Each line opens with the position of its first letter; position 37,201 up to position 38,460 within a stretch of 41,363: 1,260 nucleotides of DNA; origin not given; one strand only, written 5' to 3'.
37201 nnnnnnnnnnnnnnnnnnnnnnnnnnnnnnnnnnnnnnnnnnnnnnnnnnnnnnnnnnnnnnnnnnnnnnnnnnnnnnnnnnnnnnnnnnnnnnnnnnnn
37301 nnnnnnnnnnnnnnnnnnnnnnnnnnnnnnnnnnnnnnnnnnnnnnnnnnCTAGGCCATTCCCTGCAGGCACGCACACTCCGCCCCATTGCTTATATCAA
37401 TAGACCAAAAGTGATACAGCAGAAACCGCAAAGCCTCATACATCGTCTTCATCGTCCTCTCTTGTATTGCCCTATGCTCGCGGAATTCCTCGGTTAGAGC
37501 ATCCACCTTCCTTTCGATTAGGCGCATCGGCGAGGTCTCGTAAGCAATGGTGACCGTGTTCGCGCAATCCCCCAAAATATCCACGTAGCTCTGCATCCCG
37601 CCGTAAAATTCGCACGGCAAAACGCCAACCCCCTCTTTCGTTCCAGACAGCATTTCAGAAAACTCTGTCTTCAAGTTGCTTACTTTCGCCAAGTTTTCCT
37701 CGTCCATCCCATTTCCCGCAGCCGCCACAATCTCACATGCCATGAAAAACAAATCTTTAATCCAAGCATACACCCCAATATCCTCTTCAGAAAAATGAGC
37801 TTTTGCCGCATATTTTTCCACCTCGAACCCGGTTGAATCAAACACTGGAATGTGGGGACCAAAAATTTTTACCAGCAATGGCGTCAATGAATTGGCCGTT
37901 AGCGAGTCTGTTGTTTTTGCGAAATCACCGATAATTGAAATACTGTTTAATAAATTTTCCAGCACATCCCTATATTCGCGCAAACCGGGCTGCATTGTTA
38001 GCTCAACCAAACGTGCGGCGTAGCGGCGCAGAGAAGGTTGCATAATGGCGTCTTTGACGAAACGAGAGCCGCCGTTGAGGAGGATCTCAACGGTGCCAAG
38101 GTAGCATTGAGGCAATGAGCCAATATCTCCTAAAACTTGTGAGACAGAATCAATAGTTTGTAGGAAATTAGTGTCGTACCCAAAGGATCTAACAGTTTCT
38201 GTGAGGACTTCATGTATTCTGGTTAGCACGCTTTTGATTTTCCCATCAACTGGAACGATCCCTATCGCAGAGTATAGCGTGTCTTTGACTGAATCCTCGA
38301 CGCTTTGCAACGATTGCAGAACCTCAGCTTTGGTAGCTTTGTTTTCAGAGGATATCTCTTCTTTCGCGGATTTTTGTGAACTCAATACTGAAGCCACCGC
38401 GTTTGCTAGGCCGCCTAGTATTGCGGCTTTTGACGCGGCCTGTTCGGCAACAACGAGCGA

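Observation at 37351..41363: Giant protein built from >80 consecutive 11-residue (hendecad) repeats plus a unique C-terminal domain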

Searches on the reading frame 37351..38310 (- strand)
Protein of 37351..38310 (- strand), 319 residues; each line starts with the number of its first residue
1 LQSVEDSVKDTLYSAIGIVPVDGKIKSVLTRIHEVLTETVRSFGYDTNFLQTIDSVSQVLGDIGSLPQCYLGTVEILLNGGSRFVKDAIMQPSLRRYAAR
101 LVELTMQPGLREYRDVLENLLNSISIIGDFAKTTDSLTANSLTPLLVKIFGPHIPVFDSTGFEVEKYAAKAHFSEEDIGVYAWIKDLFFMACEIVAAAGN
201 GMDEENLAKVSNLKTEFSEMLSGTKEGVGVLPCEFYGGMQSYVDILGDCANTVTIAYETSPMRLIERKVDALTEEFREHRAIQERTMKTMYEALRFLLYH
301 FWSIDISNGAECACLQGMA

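Call 15: find_homologous_proteins(query=window:37351-38310:-)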
Query window:37351-38310:-: 1256 candidates shared short words with the query, none scored E <= 0.001.

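Call 27: search_protein_families(library=pfam, proteins=[window:37354-38310:-], max_evalue=1)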
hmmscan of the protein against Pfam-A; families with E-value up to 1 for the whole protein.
window:37354-38310:- (319 aa): 0 families

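Call 30: search_protein_representatives(protein=window:37354-38310:-)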
Query: 319 residues. Proteins with E-value up to 0.001 (for the whole library): 17; up to 1e-10: 14; up to 1e-30: 4. The best 17 are listed.
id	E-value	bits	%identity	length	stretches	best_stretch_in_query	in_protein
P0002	1.9e-61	224.6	37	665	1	4-313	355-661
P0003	1.6e-55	205.1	37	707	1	35-315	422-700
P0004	5.6e-35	137.6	31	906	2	27-190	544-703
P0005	1.2e-31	126.7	33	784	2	46-191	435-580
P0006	1.7e-30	123.0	29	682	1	42-279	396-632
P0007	2.1e-19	86.5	25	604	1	27-275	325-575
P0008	2.1e-17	79.9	26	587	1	19-278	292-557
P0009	1.3e-16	77.4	23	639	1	7-258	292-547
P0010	3.5e-16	75.9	25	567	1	27-280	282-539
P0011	1.5e-15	73.8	27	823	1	11-269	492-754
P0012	2.0e-15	73.4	27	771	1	17-279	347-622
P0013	2.5e-15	73.1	25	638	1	32-281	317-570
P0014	2.9e-14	69.6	24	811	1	24-295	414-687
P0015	6.1e-14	68.6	25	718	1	42-226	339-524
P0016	1.0e-08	51.4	27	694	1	114-308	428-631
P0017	1.6e-05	40.9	24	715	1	123-307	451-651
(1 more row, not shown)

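Call 33: list_cluster_members(proteins=[P0002, P0003, P0004, P0005, P0006, P0007, P0009, P0012, P0015, P0016])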
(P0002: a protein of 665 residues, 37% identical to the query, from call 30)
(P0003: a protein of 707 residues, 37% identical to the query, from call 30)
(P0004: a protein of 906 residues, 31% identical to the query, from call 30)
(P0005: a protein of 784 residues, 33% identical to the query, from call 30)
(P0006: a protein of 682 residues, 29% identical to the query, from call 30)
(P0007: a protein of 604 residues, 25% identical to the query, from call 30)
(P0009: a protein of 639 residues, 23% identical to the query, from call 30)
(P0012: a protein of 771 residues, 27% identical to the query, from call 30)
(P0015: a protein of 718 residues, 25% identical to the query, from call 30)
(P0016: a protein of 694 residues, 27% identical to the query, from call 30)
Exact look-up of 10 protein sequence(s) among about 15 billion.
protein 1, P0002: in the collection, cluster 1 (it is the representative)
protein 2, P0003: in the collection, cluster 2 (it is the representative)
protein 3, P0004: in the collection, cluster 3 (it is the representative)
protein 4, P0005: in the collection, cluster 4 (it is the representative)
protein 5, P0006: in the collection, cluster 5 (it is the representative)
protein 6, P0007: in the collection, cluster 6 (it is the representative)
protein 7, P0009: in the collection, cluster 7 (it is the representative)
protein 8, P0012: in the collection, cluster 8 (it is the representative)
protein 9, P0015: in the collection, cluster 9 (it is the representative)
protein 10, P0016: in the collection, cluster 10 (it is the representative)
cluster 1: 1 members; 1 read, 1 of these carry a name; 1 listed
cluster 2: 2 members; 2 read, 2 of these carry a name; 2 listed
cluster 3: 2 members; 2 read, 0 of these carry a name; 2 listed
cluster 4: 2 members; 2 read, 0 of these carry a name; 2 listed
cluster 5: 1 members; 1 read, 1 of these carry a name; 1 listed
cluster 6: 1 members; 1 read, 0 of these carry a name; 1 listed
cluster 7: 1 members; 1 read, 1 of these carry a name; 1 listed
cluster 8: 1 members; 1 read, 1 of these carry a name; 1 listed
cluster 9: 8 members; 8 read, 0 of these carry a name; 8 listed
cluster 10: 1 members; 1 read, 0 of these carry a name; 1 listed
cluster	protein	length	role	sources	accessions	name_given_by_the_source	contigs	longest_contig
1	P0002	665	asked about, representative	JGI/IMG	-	hypothetical protein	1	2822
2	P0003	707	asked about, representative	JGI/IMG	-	ribosomal protein S8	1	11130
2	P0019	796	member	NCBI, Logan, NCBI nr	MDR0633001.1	MAG: apolipoprotein A1/A4/E family protein [Holosporales bacterium] | apolipoprotein A1/A4/E family protein [Holosporales bacterium]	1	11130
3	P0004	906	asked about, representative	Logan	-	-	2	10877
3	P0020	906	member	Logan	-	-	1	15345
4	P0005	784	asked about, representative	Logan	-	-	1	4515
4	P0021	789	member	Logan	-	-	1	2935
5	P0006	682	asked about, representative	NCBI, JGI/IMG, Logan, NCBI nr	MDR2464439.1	MAG: hypothetical protein LBD36_02400 [Holosporales bacterium] | hypothetical protein | hypothetical protein [Holosporales bacterium]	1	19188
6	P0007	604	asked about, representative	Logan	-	-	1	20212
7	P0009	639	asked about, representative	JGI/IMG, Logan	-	hypothetical protein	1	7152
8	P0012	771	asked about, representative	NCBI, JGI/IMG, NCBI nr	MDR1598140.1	MAG: hypothetical protein LBR89_04400 [Holosporales bacterium] | hypothetical protein | hypothetical protein [Holosporales bacterium]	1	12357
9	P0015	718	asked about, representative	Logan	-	-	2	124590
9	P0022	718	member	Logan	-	-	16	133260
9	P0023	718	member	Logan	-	-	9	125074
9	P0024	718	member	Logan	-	-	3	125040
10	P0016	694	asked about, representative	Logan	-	-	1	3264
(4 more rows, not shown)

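Call 40: find_homologous_proteins(query=A1, max_evalue=0.001)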
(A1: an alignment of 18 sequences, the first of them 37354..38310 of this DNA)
Query A1 (18 sequences) (319 aa, profile of the alignment): 1 proteins with E <= 0.001 among 8000 candidates.
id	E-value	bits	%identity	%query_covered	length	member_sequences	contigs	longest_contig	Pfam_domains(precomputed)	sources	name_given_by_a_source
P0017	1.8e-148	514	24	62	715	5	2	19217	-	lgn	-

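Call 41: find_encoding_contigs(protein=P0015, flank=10000, max_places=3)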
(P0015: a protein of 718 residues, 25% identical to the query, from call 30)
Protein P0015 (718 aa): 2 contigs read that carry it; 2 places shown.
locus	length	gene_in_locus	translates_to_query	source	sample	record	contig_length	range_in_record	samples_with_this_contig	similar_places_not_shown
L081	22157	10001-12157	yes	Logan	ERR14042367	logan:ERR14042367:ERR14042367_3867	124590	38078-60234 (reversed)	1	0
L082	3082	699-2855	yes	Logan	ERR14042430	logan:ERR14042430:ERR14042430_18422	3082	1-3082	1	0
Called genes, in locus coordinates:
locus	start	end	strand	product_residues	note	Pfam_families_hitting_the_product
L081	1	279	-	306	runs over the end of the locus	PF01820:Dala_Dala_lig_N, PF01820:Dala_Dala_lig_N, PF02655:ATP-grasp_3, PF02786:CPSase_L_D2, PF08443:RimK, PF02222:ATP-grasp, PF07478:Dala_Dala_lig_C, PF13535:ATP-grasp_4, +1 more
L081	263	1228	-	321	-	PF01565:FAD_binding_4, PF02873:MurB_C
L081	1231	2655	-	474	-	PF01225:Mur_ligase, PF08245:Mur_ligase_M, PF02875:Mur_ligase_C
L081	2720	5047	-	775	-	PF13609:Porin_4 (weak)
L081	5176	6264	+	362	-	PF00953:Glycos_transf_4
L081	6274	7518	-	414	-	PF01209:Ubie_methyltran (weak), PF01189:Methyltr_RsmB-F, PF13847:Methyltransf_31 (weak)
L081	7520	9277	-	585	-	-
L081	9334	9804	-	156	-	-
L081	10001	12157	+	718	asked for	-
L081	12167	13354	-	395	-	PF00712:DNA_pol3_beta, PF02767:DNA_pol3_beta_2, PF02768:DNA_pol3_beta_3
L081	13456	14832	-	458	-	PF21799:MurD-like_N (faint), PF08245:Mur_ligase_M, PF02875:Mur_ligase_C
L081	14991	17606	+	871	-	PF07244:POTRA, PF08478:POTRA_1 (faint), PF07244:POTRA, PF01103:Omp85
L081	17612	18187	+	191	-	PF03938:OmpH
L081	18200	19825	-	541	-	PF01921:tRNA-synt_1f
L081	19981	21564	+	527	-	PF05157:MshEN (weak), PF00437:T2SSE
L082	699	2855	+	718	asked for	-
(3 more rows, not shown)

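Call 47: list_cluster_members(proteins=[P0008, P0010, P0011, P0013, P0014, P0017, P0001])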
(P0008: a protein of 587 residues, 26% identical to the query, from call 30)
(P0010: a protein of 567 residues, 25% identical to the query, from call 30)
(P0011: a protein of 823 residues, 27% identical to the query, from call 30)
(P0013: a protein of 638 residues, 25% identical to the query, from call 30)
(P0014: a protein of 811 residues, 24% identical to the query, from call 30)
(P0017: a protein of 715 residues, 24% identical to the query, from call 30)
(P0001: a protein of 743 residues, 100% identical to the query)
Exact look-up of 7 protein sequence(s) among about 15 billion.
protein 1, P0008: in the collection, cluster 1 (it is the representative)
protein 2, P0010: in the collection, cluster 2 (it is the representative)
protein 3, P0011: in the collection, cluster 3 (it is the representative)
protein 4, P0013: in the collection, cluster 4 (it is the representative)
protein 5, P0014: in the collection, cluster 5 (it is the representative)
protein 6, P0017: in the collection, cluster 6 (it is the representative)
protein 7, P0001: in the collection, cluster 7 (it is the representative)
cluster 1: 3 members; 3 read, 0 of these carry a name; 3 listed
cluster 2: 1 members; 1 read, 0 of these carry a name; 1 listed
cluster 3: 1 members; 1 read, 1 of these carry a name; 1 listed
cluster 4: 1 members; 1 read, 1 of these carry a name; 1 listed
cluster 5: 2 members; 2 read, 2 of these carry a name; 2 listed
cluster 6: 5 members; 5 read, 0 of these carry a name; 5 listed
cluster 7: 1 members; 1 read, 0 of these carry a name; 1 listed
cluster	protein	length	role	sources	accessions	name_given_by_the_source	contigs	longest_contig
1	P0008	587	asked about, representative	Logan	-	-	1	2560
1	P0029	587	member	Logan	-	-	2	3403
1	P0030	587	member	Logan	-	-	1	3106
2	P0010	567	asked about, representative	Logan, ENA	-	-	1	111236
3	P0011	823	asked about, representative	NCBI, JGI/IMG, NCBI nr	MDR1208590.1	MAG: hypothetical protein LBJ89_04535 [Holosporales bacterium] | ABC-type transporter Mla subunit MlaD | hypothetical protein [Holosporales bacterium]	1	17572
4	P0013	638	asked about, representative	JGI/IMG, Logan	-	hypothetical protein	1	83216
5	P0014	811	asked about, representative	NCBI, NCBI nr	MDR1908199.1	MAG: hypothetical protein LBQ43_05070 [Holosporales bacterium] | hypothetical protein [Holosporales bacterium]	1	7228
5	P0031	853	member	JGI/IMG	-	hypothetical protein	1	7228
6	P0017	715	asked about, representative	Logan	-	-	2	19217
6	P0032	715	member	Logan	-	-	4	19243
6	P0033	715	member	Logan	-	-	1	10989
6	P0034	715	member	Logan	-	-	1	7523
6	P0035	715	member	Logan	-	-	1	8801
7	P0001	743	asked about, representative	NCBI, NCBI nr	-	-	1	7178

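Call 48: predict_structure(alignment_id=A1)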
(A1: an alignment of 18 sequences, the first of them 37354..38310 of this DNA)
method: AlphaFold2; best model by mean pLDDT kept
length: 319 residues; sequences in the alignment: 18
mean_pLDDT: 78.6   pTM: 0.66
mean pLDDT of the five models: 78.6, 78.1, 77.6, 75.8, 75.0
residues with pLDDT >= 90: 102; 70-90: 126; 50-70: 75; < 50: 16
segments of 3 or more residues with pLDDT < 50: 43-45, 315-319
pLDDT, mean of each block of 10 residues (from residue 1): 59 53 54 55 50 53 59 89 72 93 92 95 95 81 88 84 88 90 96 91 87 94 86 85 95 89 80 88 86 77 61 48
secondary structure, 60 per line:
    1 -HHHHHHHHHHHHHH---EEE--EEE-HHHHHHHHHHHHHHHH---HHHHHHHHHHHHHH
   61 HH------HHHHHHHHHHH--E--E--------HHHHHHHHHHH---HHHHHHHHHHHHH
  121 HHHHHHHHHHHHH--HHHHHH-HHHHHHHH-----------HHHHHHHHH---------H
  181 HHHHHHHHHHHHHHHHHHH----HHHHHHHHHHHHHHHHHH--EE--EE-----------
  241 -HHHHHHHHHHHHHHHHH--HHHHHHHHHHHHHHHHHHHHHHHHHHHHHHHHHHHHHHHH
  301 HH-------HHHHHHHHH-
elements in order: H2-15 E19-21 E24-26 H28-43 H47-62 H69-79 H94-104 H108-133 H136-141 H143-150 H162-170 H180-199 H204-221 H242-258 H261-302 H310-318

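Call 51: fold_search(model_id=the predicted structure, library=pdb)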
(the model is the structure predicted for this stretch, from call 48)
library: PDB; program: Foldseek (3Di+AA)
matches with E <= 10: 256; with E <= 0.001: 0
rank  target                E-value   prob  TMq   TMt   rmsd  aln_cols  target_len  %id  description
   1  2v0o_A                1.2e-01  0.25  0.15  0.17  28.7       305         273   10  FCHO2 F-BAR domain (released 2007-06-26)
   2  3qe6_B                1.3e-01  0.15  0.14  0.16  27.3       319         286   15  Mouse PACSIN 3 F-BAR domain structure (released 2012-01-25)
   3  2v0o_B                2.0e-01  0.20  0.15  0.17  28.9       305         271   11  FCHO2 F-BAR domain (released 2007-06-26)
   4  3syv_G                2.4e-01  0.18  0.16  0.19  28.2       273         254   15  Crystal structure of mPACSIN 3 F-BAR domain mutant (released 2012-05-16)
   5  1r0d_B                2.7e-01  0.33  0.18  0.26  13.4       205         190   13  HIP1R THATCH DOMAIN CORE (released 2004-07-06)
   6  7udn_B                2.7e-01  0.18  0.16  0.17  25.9       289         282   16  Crystal structure of designed helical repeat protein RPB_PLP1_R6 in alternative conformation 2 (released 2023-03-22)
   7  5c5b_B                2.8e-01  0.16  0.14  0.12  26.7       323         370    9  Crystal Structure of Human APPL BAR-PH Heterodimer (released 2016-06-22)
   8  3syv_A                2.8e-01  0.15  0.14  0.18  26.8       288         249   15  Crystal structure of mPACSIN 3 F-BAR domain mutant (released 2012-05-16)
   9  1i49_A                2.9e-01  0.35  0.18  0.26  30.6       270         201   12  CRYSTAL STRUCTURE ANALYSIS OF ARFAPTIN (released 2001-05-16)
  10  2q12                  3.1e-01  0.20  0.16  0.19  26.8       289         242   12  Crystal Structure of BAR domain of APPL1 (released 2007-08-14)
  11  4wpe                  3.1e-01  0.12  0.13  0.15  34.8       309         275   11  Crystal Structure of Hof1p F-BAR domain (released 2014-12-24)
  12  2z0n                  3.4e-01  0.25  0.16  0.21  27.6       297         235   12  Crystal structure of APPL1-BAR domain (released 2008-05-13)
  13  4nqi_B                3.9e-01  0.15  0.14  0.19  27.5       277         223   12  Structure of the N-terminal I-BAR domain (1-259) of D.Discoideum IBARa (released 2014-02-05)
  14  3syv_D                3.9e-01  0.13  0.14  0.17  27.4       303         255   14  Crystal structure of mPACSIN 3 F-BAR domain mutant (released 2012-05-16)
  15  5c5b_C                4.8e-01  0.18  0.16  0.15  27.5       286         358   11  Crystal Structure of Human APPL BAR-PH Heterodimer (released 2016-06-22)
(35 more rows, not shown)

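Call 55: find_encoding_contigs(protein=P0010, flank=6000, max_places=1)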
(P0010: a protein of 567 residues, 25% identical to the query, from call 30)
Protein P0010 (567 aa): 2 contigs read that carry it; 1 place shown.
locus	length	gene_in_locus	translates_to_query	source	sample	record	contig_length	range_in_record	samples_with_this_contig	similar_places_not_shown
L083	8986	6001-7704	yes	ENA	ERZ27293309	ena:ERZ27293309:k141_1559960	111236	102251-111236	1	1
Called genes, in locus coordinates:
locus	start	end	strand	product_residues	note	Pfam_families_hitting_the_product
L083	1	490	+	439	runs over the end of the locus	PF13393:tRNA-synt_His, PF00587:tRNA-synt_2b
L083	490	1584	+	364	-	PF03462:PCRF, PF00472:RF-1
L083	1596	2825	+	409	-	PF00375:SDF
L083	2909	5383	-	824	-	PF01751:Toprim, PF01131:Topoisom_bac, PF01396:Zn_ribbon_Top1, PF13368:Toprim_C_rpt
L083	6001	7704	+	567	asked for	-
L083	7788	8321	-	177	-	PF02357:NusG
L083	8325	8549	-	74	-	-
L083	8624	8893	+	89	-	-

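Call 56: find_encoding_contigs(protein=P0013, flank=6000, max_places=1)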
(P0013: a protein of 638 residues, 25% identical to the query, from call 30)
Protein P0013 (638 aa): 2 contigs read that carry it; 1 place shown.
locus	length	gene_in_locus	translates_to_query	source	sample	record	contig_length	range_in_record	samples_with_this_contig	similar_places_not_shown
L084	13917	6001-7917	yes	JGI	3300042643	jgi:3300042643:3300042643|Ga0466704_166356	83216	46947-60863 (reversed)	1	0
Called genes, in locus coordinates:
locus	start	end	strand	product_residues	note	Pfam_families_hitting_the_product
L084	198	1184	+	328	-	-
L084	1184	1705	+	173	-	PF02075:RuvC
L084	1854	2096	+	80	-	-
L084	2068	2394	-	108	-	-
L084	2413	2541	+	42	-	-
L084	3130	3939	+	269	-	-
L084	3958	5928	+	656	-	PF03772:Competence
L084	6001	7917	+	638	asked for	-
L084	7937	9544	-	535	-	PF03717:PBP_dimer, PF00905:Transpeptidase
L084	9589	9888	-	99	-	-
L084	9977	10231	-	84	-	-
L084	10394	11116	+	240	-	-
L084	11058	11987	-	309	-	PF01098:FTSW_RODA_SPOVE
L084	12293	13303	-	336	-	PF04055:Radical_SAM, PF06969:HemN_C (weak)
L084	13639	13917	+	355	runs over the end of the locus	-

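Call 57: find_encoding_contigs(protein=P0006, flank=6000, max_places=1)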
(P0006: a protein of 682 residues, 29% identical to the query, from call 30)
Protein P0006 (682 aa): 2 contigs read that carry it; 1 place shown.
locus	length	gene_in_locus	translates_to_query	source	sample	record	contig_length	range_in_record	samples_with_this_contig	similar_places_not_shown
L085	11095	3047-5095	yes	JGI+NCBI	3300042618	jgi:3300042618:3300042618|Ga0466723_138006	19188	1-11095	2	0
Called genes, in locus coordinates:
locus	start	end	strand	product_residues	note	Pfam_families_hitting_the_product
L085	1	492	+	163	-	PF09811:Yae1_N (faint), PF27070:HTH_Rpn_C (weak)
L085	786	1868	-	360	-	PF01594:AI-2E_transport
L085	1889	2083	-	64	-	-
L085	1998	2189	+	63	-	-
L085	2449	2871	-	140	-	PF00334:NDK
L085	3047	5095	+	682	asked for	-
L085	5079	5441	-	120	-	-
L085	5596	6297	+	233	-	PF00121:TIM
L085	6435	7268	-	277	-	PF02567:PhzC-PhzF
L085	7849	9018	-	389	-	PF00346:Complex1_49kDa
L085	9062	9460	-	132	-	PF00329:Complex1_30kDa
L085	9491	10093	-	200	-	PF01386:Ribosomal_L25p, PF14693:Ribosomal_TL5_C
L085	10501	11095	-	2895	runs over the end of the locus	?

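Call 65: search_protein_families(library=pfam, alignment_id=A1, max_evalue=0.01)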
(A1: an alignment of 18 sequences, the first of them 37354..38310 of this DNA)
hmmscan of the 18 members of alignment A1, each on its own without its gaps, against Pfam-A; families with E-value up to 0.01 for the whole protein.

A. member 1, window:37354-38310:- (319 aa): 0 families

B. families by the number of members that match (of 18 scanned): 9 families
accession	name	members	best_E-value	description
PF01442.23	Apolipoprotein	4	1.3e-15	Apolipoprotein A1/A4/E domain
PF04513.17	Baculo_PEP_C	3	0.0019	Baculovirus polyhedron envelope protein, PEP, C terminus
PF00410.24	Ribosomal_S8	2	0.0016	Ribosomal protein S8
PF25443.1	ANG-1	1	0.00013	ANG-1-like domain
PF02601.20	Exonuc_VII_L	1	0.00022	Exonuclease VII, large subunit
PF17072.10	Spike_torovirin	1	0.0032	Torovirinae spike glycoprotein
PF10017.15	Methyltransf_33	1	0.0037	Histidine-specific methyltransferase, SAM-dependent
PF02520.22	ANIS5_cation-bd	1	0.0074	SXP/RAL-2 family protein Ani s 5-like, metal-binding domain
PF04356.17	DUF489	1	0.0082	Protein of unknown function (DUF489)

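Call 66: search_protein_families(library=ncbifam, proteins=[P0002, P0011], max_evalue=0.01)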
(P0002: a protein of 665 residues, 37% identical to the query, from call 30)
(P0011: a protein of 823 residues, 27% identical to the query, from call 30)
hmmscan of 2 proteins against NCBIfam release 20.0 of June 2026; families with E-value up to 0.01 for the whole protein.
P0002 (665 aa): 0 families

P0011 (823 aa): 6 families
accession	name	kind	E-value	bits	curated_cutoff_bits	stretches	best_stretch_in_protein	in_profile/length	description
NF033915.0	antiphage_ZorA_2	subfamily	2.9e-05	23.3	100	1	369-479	216-331/383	anti-phage ZorAB system protein ZorA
NF041670.1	GvpQ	equivalog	5.3e-05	23.4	100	0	373-454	30-110/137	gas vesicle protein GvpQ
NF041792.2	2_anti-phage_ZorA2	equivalog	0.00099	17.8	700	1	379-473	397-490/550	type II Zorya anti-phage system protein ZorA2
NF045780.1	TrlF_fam_ATP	equivalog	0.0017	17.2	350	1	208-466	433-695/944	TrlF family AAA-like ATPase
NF047516.1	LA_3659_fam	equivalog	0.0049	16.5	36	1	295-392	119-215/221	LA_3659 family protein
NF047514.1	SpiroCoCo_N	equivalog_domain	0.0049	16.5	75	1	295-392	119-215/221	SpiroCoCo family coiled-coil protein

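Call 75: find_related_loci(query=A3, collection=metagenome_contigs, flank=8000)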
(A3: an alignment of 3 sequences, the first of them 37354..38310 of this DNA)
Query A3 (319 aa) in metagenome_contigs; peptide patterns used: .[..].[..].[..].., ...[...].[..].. (x = any residue, [..] = any of these).
189 stretches matched a pattern, but none encodes a relative of the query by tblastn (E <= 1e-3).

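Call 86: fold_search(model_id=the predicted structure, library=viral)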
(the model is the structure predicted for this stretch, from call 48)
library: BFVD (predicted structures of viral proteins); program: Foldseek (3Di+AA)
matches with E <= 10: 254; with E <= 0.001: 0
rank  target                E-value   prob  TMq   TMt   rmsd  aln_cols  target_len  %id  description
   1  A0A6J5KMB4            6.6e-02  0.44  0.20  0.18  26.7       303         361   11  Uncharacterized protein [uncultured Caudovirales phage]
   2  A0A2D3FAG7            2.6e-01  0.09  0.11  0.07  31.6       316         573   14  Uncharacterized protein [Salinibacter phage SRUTV-1]
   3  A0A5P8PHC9            2.8e-01  0.09  0.10  0.14  26.0       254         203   12  Uncharacterized protein [Serratia phage Muldoon]
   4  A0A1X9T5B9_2          3.3e-01  0.10  0.13  0.06  22.5       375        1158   15  Putative glycoprotein [Ranid herpesvirus 3]
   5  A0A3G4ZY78            3.4e-01  0.25  0.17  0.16  24.6       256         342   10  Transmembrane protein 184C-like protein (Fragment) [Edafosvirus sp.]
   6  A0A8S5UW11            4.4e-01  0.15  0.13  0.06  27.6       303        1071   10  Uncharacterized protein [Siphoviridae sp. ctgaU3]
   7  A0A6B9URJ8            4.8e-01  0.13  0.14  0.16  24.6       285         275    9  (no name in the UniProt tables at hand)
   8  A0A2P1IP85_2          4.8e-01  0.09  0.15  0.08  25.1       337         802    9  Genome polyprotein (Fragment) [megrivirus C1]
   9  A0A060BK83            5.9e-01  0.18  0.18  0.07  23.6       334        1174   10  Putative phage protein [Podophage Lau218]
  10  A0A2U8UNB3            6.2e-01  0.54  0.21  0.41   8.5       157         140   12  Uncharacterized protein [Gordonia phage Easley]
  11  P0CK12                6.2e-01  0.09  0.13  0.07  19.9       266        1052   13  P3N-PIPO polyprotein [Turnip mosaic virus (strain Quebec)]
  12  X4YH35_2              6.8e-01  0.12  0.14  0.07  31.8       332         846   13  Tape measure protein [Lactococcus phage P162]
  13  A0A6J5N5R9            7.5e-01  0.16  0.20  0.11  24.0       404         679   10  Ferritin/DPS protein domain containing protein [uncultured Caudovirales phage]
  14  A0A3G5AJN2            7.5e-01  0.14  0.20  0.23  24.1       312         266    9  Heme oxygenase [Satyrvirus sp.]
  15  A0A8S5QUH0            7.9e-01  0.28  0.24  0.34  19.0       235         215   13  Uncharacterized protein [CrAss-like virus sp. ctDAq1]
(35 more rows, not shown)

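Call 89: search_dna_similar(query=window:37354-38310:-, collection=phages, mode=protein, max_evalue=0.001, max_rows=5)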
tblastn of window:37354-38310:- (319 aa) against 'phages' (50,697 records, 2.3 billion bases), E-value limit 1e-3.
No match.

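Call 90: search_dna_similar(query=window:37354-38310:-, collection=plasmids, mode=protein, max_evalue=0.001, max_rows=5)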
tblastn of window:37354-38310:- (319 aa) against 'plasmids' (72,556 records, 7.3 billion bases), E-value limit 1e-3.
No match.
